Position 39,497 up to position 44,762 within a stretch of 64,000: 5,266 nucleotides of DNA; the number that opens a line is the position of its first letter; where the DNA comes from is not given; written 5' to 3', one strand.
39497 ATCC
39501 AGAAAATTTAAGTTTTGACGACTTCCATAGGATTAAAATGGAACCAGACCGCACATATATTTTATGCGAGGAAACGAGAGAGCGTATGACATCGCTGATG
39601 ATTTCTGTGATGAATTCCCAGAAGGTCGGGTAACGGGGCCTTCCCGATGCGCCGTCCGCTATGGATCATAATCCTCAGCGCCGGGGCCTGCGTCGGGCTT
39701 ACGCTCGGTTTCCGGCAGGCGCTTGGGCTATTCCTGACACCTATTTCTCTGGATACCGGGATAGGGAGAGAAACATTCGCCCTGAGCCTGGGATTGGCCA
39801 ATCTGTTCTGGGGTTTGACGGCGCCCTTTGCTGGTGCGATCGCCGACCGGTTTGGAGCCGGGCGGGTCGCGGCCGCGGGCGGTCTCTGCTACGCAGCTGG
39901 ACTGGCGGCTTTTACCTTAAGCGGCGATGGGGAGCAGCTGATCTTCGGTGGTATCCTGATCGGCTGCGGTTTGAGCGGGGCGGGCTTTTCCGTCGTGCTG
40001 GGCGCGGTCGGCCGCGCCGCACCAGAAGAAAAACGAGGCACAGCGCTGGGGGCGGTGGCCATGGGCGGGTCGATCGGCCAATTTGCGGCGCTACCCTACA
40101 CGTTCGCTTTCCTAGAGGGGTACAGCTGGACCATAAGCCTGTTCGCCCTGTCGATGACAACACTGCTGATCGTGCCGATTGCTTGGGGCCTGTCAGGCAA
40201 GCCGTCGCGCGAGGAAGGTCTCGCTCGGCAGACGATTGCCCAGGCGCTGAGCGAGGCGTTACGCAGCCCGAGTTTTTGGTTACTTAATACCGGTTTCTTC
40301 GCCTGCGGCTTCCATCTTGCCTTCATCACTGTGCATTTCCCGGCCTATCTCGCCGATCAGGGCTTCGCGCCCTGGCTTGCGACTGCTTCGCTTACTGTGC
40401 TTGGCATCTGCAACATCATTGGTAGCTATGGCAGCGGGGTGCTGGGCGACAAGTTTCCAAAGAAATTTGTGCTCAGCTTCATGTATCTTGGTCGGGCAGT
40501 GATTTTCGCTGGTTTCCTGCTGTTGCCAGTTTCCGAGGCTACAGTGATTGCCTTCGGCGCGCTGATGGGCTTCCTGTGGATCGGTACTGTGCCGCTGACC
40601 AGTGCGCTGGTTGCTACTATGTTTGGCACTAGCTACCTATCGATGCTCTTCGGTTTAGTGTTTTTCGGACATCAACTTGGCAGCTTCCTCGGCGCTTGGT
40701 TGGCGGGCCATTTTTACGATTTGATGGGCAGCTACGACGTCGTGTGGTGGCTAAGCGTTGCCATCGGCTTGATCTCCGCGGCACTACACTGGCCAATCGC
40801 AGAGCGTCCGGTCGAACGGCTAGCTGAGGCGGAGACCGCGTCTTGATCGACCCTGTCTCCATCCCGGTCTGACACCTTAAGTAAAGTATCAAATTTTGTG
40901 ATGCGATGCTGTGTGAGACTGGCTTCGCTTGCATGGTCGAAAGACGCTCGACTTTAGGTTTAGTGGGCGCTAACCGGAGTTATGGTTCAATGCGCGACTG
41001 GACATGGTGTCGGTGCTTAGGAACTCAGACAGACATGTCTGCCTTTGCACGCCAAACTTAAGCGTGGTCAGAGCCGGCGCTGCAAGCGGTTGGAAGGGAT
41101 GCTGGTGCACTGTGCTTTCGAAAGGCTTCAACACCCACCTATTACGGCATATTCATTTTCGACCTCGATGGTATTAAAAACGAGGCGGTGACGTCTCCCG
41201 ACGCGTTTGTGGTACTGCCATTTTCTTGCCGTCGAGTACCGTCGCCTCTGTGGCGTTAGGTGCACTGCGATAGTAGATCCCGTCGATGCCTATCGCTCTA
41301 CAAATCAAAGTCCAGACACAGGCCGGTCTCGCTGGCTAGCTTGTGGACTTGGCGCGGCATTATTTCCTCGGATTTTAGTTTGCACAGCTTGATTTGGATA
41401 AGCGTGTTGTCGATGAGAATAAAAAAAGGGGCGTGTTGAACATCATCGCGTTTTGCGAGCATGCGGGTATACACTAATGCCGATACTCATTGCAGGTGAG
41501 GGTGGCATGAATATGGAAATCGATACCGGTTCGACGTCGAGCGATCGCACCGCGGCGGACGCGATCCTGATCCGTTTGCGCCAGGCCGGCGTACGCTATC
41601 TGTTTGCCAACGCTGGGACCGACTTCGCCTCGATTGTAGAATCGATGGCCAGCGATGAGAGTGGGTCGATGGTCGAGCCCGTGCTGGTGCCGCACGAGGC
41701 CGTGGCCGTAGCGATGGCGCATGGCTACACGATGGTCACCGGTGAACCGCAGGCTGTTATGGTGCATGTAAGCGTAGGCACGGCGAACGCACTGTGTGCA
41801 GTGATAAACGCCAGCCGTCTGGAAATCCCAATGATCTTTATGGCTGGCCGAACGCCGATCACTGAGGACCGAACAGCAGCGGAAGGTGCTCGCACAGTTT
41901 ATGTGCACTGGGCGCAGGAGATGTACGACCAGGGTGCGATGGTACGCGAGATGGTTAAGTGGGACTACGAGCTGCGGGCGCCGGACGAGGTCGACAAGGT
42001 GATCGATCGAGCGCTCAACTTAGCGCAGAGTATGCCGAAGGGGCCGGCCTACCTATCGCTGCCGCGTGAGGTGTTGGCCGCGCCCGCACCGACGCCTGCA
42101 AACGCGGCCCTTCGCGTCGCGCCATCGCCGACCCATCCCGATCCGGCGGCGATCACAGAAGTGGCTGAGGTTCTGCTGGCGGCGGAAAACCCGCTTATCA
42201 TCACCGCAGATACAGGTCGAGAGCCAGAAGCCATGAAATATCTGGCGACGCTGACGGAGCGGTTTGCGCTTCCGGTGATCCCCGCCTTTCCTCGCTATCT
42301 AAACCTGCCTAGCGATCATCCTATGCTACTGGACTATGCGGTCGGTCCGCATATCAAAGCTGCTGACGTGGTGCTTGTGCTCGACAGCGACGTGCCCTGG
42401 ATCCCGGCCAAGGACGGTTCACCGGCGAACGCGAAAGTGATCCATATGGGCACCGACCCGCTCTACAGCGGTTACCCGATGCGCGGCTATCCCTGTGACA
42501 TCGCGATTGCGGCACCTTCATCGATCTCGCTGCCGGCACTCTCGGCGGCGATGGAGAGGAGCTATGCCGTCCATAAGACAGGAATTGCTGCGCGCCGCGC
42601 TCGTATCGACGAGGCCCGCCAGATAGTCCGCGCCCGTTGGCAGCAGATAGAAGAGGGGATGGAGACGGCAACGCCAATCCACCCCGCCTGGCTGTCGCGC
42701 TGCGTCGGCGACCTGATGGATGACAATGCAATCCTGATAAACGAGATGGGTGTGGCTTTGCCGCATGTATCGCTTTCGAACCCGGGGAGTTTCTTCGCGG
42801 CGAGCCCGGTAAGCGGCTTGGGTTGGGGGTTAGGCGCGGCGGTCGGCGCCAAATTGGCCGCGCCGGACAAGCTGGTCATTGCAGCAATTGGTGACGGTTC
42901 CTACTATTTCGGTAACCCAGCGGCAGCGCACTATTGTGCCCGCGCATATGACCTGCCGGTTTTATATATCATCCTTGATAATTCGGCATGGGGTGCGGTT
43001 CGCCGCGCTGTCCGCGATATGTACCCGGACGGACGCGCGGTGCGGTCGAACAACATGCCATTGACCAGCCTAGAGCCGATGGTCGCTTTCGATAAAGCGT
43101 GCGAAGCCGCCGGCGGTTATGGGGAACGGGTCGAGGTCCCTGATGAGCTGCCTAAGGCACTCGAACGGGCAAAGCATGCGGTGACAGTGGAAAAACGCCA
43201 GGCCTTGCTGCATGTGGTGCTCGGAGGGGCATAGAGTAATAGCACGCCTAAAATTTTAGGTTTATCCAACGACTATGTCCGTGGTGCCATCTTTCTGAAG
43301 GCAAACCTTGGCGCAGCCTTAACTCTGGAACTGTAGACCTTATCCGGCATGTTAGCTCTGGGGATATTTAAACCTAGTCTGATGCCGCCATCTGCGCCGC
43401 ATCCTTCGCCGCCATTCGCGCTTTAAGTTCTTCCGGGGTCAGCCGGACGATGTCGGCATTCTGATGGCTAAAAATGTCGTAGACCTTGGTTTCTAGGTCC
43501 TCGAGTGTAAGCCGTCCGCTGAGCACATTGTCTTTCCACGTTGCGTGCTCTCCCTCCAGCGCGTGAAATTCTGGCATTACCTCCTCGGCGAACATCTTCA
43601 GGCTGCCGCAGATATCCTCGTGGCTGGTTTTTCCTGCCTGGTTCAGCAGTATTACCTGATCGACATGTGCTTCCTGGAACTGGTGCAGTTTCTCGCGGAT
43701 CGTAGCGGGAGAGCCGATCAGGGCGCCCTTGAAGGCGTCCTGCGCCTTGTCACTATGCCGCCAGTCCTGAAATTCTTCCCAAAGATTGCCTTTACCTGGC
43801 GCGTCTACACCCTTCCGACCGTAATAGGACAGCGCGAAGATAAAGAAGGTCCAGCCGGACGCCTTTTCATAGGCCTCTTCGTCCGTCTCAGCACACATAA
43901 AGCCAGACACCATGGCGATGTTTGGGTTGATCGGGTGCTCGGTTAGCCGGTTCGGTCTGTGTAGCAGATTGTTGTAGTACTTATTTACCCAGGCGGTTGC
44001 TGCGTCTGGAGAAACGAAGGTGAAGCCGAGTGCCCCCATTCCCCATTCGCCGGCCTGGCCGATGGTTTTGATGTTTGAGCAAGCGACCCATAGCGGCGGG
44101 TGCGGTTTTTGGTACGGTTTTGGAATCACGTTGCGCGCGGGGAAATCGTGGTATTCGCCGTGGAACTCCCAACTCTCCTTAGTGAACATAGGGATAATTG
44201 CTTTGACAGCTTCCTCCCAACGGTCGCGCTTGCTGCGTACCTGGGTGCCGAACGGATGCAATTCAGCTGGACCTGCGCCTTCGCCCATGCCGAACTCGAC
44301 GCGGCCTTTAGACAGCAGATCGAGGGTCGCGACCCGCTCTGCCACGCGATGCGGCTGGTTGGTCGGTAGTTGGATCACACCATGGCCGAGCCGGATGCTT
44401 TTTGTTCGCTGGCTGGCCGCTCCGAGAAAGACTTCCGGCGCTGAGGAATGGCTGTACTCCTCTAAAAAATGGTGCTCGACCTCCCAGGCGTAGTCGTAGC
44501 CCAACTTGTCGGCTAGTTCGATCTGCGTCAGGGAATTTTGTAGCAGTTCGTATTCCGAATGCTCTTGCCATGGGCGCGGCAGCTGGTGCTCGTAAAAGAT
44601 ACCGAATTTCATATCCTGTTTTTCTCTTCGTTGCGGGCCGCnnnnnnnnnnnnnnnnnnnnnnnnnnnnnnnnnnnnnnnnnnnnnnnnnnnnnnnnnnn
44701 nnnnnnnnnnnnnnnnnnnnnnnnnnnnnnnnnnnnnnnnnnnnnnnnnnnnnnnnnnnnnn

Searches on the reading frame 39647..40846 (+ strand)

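Call 9: search_protein_families(library=pfam, proteins=[window:39647-40846:+])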
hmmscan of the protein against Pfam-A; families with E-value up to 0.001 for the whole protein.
window:39647-40846:+ (399 aa): 2 families
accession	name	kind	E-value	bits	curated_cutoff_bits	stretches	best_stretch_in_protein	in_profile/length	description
PF07690.21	MFS_1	-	2.4e-34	119.2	33.4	2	15-314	4-311/347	Major Facilitator Superfamily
PF12832.13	MFS_1_like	-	0.00024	20.7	25.2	1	53-362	45-367/373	MFS_1 like family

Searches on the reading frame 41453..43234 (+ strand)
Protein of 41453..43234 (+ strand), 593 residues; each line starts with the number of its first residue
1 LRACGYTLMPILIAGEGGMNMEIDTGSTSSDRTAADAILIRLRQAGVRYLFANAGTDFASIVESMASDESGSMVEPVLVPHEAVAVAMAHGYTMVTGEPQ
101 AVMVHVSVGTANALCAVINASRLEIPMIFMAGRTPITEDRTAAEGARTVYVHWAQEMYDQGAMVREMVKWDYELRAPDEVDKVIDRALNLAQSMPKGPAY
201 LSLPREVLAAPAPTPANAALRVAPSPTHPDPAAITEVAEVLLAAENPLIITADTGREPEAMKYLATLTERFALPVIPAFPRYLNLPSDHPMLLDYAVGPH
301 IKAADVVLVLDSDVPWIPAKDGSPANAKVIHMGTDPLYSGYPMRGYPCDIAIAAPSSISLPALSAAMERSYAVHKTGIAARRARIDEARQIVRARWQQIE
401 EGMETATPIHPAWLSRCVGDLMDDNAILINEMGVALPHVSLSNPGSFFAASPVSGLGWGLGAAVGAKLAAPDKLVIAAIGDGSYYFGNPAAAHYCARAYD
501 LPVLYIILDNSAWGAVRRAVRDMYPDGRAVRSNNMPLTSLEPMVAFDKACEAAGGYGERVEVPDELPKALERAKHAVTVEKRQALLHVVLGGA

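Call 9: search_protein_families(library=pfam, proteins=[window:41453-43234:+])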
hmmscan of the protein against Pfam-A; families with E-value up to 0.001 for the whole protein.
window:41453-43234:+ (593 aa): 3 families
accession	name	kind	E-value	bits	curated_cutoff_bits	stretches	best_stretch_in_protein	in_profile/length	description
PF02776.23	TPP_enzyme_N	-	7.7e-24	84.2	26.8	1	33-162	2-118/119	Thiamine pyrophosphate enzyme, N-terminal TPP binding domain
PF02775.26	TPP_enzyme_C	-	3.9e-23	82.4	21.9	1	437-575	11-142/151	Thiamine pyrophosphate enzyme, C-terminal TPP binding domain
PF00205.28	TPP_enzyme_M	-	1.8e-09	37.8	30.4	1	234-336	1-113/137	Thiamine pyrophosphate enzyme, central domain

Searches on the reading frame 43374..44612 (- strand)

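Call 9: search_protein_families(library=pfam, proteins=[window:43374-44612:-])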
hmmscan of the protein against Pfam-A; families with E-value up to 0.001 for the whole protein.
window:43374-44612:- (412 aa): 1 family
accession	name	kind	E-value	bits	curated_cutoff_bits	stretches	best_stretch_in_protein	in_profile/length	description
PF00296.26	Bac_luciferase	-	2.4e-51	175.4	27.9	1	1-319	1-314/314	Luciferase-like monooxygenase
